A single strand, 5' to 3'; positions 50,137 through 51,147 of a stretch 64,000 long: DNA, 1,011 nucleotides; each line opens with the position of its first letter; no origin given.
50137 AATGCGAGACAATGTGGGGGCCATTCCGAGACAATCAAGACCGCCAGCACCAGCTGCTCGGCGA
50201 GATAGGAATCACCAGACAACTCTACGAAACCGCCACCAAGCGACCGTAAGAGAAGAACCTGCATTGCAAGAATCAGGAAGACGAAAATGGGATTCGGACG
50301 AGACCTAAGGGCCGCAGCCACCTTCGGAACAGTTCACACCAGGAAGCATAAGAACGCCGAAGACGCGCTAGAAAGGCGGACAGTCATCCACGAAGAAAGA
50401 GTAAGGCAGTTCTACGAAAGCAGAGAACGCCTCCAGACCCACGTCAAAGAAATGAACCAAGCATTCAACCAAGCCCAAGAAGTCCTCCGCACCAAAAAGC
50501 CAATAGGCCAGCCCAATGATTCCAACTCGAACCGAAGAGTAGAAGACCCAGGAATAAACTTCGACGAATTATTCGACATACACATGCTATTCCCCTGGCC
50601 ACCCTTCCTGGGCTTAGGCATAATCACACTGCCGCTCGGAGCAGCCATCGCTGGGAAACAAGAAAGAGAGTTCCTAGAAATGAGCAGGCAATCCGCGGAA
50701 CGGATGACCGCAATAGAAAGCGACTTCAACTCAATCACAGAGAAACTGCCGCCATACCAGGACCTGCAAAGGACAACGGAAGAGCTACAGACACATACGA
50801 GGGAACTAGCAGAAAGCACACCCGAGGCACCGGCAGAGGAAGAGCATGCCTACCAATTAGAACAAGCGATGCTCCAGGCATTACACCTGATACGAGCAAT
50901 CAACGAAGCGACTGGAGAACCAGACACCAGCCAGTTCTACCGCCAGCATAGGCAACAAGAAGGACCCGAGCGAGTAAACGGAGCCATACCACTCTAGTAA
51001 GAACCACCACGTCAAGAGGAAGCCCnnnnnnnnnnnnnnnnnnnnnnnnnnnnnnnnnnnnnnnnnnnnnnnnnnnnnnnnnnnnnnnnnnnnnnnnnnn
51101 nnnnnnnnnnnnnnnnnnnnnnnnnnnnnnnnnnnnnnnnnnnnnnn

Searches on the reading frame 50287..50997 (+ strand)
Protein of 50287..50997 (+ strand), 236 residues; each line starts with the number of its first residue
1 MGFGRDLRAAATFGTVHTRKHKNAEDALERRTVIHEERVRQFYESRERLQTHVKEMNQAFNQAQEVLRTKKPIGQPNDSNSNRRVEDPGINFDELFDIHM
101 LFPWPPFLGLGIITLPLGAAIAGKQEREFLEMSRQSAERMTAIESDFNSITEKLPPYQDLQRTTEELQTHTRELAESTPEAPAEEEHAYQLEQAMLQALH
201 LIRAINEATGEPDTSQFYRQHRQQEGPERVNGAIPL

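Call 13: search_protein_families(library=pfam, proteins=[window:50287-50997:+], max_evalue=0.01)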
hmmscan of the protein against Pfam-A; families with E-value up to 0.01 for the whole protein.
window:50287-50997:+ (236 aa): 1 family
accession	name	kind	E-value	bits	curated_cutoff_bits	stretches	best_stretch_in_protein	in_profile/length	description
PF19979.4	DUF6415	-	0.009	17.2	27.5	0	152-204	12-68/95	Family of unknown function (DUF6415)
